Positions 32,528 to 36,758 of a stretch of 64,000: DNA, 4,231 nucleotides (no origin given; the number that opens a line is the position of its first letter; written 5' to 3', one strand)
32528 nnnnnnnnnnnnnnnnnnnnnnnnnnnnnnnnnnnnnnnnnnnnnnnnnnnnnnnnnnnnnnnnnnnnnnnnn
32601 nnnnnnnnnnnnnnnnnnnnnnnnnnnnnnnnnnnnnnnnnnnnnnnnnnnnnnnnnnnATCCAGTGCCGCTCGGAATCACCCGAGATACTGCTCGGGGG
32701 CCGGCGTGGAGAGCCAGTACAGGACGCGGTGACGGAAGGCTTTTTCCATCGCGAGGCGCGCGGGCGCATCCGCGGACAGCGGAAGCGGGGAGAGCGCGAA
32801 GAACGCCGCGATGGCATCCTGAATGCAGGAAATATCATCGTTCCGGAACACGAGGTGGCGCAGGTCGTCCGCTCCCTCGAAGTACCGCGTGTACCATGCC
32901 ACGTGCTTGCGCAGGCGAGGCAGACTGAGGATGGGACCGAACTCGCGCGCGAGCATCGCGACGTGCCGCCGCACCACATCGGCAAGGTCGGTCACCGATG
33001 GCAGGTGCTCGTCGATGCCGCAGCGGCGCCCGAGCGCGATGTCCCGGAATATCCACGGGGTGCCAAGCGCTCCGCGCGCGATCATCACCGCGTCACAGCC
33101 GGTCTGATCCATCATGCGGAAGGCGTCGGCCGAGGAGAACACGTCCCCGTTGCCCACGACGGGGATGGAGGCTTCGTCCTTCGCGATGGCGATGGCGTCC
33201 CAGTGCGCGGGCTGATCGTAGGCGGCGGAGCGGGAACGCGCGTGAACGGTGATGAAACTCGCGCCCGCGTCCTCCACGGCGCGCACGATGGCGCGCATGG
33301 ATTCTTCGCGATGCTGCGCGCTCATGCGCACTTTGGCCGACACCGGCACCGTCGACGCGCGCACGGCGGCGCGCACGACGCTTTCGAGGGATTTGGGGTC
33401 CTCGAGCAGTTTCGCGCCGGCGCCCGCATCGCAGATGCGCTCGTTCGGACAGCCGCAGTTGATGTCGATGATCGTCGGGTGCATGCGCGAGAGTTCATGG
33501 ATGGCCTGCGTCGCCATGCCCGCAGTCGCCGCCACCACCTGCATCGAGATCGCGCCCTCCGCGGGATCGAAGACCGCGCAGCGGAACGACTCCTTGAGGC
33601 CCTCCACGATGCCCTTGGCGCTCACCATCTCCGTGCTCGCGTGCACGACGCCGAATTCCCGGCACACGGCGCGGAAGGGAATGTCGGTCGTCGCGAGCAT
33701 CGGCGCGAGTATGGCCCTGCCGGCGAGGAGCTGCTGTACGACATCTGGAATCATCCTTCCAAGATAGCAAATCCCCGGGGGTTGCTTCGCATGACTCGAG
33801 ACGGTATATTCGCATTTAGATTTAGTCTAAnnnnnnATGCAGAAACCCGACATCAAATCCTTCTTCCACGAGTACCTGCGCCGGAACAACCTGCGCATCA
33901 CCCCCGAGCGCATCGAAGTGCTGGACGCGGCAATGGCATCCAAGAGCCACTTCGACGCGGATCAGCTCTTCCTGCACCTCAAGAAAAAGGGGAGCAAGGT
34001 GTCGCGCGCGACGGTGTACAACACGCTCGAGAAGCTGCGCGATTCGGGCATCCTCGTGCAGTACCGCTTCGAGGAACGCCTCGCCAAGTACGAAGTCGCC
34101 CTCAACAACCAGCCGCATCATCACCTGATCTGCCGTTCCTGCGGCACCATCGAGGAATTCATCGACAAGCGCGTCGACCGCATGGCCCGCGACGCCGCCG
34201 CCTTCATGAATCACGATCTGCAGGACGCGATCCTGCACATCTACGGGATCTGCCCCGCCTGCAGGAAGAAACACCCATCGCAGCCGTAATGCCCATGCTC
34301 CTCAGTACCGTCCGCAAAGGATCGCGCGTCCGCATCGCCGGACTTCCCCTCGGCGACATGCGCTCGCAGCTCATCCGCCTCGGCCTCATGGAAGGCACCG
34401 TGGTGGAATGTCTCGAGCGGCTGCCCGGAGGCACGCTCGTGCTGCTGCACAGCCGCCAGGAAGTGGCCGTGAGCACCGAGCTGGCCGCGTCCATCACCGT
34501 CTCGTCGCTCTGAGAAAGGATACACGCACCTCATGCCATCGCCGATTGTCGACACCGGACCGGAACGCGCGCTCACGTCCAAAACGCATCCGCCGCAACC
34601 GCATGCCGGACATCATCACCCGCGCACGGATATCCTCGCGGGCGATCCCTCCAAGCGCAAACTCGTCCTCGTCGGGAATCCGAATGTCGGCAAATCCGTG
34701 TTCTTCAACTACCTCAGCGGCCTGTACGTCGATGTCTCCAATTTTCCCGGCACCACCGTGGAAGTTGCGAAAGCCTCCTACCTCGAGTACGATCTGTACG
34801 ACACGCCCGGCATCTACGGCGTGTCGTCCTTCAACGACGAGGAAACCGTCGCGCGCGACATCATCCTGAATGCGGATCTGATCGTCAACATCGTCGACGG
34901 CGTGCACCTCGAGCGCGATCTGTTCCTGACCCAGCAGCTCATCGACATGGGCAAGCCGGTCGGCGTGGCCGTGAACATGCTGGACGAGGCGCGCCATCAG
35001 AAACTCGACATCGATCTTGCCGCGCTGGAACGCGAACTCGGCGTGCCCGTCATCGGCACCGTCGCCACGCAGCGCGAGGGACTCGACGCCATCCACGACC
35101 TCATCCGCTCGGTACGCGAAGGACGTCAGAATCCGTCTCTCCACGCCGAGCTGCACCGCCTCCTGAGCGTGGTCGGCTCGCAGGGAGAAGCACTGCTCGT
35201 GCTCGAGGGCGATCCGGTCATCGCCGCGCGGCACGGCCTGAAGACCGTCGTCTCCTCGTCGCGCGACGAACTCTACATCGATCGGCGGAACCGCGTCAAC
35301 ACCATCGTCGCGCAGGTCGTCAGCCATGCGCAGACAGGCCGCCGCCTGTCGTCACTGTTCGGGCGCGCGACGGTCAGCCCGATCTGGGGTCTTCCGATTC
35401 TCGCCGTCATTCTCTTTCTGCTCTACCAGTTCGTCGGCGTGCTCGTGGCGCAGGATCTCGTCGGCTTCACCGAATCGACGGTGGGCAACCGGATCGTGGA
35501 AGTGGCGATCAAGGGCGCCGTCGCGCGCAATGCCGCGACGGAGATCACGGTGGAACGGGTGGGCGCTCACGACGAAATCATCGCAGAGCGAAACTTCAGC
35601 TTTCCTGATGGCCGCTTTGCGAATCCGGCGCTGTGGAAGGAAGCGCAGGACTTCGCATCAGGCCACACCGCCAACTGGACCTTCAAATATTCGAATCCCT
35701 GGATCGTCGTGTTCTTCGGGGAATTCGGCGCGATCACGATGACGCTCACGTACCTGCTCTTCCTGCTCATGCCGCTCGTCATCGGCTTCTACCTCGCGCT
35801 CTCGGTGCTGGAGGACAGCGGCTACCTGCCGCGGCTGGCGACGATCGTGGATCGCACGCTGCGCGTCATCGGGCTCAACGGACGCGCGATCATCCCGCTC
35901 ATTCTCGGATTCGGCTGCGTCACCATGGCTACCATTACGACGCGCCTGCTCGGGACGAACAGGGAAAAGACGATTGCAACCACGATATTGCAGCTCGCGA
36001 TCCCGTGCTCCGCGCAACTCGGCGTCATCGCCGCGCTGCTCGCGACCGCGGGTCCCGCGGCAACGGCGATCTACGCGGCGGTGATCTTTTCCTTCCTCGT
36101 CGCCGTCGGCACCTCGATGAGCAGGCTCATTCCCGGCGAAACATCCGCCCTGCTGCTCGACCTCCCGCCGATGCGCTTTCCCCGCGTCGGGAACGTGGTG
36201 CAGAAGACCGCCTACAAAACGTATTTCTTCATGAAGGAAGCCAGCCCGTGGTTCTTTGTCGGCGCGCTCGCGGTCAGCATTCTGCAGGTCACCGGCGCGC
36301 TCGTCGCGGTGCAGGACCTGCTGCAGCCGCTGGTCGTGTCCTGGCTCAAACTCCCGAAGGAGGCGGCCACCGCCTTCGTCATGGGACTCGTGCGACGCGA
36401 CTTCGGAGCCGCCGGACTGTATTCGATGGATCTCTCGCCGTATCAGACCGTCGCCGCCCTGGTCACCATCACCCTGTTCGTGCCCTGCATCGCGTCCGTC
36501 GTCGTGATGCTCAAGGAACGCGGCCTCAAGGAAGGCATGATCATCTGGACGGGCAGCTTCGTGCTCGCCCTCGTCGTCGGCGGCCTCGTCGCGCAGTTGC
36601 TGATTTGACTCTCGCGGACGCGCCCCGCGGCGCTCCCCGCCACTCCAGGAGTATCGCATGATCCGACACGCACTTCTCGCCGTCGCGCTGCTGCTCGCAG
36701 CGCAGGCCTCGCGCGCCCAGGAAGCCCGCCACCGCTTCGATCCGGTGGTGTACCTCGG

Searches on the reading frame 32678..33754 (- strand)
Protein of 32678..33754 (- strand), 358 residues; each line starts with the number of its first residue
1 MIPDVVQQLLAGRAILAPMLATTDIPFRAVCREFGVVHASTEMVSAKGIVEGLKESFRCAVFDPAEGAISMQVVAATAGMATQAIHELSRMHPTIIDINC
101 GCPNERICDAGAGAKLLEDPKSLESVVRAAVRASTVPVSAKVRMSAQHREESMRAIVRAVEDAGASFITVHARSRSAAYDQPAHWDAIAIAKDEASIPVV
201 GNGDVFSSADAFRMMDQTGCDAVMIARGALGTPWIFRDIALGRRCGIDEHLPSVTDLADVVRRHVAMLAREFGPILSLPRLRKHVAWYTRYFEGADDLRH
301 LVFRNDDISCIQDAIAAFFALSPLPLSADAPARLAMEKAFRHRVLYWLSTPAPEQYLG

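Call 31: search_protein_families(library=pfam, proteins=[window:32678-33754:-], max_evalue=0.0001)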
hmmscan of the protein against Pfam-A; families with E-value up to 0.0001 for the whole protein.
window:32678-33754:- (358 aa): 1 family
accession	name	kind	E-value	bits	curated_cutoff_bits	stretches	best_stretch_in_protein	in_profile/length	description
PF01207.24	Dus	-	2e-72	244.4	20.4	1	15-305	1-292/311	Dihydrouridine synthase (Dus)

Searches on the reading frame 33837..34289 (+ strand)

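Call 31: search_protein_families(library=pfam, proteins=[window:33837-34289:+], max_evalue=0.0001)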
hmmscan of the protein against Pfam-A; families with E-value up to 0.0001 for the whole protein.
window:33837-34289:+ (150 aa): 1 family
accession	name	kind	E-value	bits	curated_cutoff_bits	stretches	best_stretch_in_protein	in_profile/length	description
PF01475.25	FUR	-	2.9e-27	95.7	23.1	1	17-136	2-121/121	Ferric uptake regulator family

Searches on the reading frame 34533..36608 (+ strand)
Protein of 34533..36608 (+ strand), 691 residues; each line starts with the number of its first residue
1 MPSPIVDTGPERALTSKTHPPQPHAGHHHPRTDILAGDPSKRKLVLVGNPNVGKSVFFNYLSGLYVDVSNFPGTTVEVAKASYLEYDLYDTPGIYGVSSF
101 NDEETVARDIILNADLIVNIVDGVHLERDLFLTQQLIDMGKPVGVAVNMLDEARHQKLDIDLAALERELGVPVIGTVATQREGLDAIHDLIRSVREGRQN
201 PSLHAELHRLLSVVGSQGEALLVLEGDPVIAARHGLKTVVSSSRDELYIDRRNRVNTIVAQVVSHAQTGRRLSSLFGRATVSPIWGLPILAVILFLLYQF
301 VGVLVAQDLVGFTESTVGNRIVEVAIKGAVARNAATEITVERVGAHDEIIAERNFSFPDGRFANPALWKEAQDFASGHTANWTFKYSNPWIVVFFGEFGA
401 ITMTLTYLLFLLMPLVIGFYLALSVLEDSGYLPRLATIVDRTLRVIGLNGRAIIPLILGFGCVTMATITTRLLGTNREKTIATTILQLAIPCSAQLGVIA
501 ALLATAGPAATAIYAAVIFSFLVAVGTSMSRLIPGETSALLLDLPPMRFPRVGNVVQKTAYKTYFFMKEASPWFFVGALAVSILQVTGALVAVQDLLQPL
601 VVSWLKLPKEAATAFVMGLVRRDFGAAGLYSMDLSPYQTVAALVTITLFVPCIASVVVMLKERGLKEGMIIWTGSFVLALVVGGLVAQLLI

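Call 31: search_protein_families(library=pfam, proteins=[window:34533-36608:+], max_evalue=0.0001)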
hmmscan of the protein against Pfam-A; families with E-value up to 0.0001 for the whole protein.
window:34533-36608:+ (691 aa): 4 families
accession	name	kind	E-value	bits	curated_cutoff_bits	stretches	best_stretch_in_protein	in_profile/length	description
PF02421.24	FeoB_N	-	2.1e-49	167.5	27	1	43-189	2-154/156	Ferrous iron transport protein B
PF07670.19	Gate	-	2.4e-28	99.1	29.6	2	410-505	2-103/104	Nucleoside recognition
PF01926.29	MMR_HSR1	-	2.7e-16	60.1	21.9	1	44-148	2-112/113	50S ribosome-binding GTPase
PF07664.17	FeoB_C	-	3.9e-08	33.3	26.6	1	512-560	3-52/54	Ferrous iron transport protein B C terminus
